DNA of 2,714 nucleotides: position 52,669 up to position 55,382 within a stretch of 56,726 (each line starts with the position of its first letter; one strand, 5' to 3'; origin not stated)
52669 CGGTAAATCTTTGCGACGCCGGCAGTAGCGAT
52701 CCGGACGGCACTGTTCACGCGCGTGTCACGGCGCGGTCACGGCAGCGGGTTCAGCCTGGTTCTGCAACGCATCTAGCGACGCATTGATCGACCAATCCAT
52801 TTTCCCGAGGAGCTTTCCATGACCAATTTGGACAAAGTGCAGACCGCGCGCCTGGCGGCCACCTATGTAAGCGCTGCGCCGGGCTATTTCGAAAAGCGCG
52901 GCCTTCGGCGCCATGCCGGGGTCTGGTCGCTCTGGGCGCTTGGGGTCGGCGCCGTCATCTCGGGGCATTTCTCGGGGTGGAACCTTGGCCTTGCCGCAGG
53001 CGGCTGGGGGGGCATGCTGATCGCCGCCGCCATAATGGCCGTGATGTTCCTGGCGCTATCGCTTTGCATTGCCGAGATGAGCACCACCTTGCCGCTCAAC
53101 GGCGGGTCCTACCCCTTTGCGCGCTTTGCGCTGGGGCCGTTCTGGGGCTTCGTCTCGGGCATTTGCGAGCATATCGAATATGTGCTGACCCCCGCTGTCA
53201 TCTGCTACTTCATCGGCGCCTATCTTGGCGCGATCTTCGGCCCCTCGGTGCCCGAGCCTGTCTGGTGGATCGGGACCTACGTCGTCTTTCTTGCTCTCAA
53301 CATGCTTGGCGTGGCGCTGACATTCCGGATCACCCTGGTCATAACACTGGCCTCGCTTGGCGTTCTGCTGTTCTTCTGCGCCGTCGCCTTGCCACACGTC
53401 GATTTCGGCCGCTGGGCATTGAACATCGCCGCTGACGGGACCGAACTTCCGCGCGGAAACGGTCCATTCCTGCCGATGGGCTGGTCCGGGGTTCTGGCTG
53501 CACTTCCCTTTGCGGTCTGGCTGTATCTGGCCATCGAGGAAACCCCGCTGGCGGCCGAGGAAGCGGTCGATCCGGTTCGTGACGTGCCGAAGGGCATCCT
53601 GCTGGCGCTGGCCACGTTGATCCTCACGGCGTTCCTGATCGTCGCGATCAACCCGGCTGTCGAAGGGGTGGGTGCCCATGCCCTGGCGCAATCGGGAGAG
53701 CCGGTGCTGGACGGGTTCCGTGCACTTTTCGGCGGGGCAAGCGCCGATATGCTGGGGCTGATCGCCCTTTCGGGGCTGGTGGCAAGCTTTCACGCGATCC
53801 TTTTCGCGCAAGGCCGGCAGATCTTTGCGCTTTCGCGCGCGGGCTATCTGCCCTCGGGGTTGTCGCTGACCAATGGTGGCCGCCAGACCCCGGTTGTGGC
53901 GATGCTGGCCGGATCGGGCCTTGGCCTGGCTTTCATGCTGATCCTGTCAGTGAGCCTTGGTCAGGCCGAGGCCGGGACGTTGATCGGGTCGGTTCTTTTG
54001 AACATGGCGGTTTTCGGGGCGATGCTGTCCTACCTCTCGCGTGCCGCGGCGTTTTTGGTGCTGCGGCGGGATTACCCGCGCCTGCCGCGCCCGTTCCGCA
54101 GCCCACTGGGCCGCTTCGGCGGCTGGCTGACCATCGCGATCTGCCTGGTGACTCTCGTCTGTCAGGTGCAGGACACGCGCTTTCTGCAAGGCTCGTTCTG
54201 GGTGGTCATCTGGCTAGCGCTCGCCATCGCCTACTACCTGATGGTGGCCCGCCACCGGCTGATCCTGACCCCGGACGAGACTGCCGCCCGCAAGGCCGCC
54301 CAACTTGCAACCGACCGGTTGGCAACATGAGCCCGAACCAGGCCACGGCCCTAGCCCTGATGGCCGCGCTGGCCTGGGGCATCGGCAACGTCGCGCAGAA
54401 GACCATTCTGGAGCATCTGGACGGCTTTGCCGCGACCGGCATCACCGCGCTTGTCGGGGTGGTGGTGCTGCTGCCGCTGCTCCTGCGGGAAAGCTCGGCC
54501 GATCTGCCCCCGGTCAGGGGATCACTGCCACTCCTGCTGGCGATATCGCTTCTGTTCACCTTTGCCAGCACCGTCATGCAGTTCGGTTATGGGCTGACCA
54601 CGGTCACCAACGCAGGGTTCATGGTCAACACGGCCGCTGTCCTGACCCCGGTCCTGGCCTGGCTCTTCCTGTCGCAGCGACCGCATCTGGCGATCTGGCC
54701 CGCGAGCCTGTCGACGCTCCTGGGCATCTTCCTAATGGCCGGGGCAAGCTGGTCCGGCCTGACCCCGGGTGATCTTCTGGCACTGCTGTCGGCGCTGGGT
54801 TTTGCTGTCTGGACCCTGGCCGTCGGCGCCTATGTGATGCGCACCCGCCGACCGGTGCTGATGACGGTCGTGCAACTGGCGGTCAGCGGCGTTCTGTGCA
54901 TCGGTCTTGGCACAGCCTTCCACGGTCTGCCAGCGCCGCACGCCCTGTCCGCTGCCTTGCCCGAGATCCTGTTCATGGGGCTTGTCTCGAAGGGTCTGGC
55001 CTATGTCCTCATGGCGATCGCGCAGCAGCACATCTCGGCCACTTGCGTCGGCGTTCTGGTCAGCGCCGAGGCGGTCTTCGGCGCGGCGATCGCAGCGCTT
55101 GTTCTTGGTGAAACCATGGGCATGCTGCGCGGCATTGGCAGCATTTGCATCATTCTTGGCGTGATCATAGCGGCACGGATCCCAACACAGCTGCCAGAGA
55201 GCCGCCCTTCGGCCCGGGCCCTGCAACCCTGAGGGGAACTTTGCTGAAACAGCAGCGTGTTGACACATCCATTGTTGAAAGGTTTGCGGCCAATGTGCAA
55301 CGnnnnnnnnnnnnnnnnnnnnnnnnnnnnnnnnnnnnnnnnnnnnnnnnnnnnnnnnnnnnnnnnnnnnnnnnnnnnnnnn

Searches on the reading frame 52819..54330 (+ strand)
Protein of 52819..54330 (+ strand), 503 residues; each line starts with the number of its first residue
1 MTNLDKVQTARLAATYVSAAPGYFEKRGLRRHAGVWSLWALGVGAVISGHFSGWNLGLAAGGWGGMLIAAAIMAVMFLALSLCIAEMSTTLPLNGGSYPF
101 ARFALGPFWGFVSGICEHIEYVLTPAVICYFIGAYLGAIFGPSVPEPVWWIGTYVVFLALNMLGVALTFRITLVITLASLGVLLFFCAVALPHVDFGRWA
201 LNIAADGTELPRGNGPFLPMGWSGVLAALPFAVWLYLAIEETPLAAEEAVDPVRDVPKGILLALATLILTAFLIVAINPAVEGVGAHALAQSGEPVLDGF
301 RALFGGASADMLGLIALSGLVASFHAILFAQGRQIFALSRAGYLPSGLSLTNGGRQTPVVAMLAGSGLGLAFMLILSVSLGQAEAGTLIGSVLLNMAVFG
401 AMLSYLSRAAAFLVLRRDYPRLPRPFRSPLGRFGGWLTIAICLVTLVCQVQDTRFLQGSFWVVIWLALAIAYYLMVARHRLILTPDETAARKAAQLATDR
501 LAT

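Call 103: search_protein_families(library=pfam, proteins=[window:52819-54330:+], max_evalue=0.00001)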
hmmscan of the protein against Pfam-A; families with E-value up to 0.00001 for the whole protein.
window:52819-54330:+ (503 aa): 2 families
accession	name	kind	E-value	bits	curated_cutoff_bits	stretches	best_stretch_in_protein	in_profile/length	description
PF13520.12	AA_permease_2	-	8.4e-39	134.1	27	1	34-467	2-424/427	Amino acid permease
PF00324.27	AA_permease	-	1.4e-28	100.3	24.6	1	49-450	14-421/470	Amino acid permease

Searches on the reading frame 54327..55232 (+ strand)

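Call 103: search_protein_families(library=pfam, proteins=[window:54327-55232:+], max_evalue=0.00001)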
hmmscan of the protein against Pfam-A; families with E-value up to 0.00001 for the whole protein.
window:54327-55232:+ (301 aa): 1 family
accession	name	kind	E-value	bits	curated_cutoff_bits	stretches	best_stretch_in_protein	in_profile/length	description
PF00892.27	EamA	-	2.8e-31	109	28.2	2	147-282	2-133/135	EamA-like transporter family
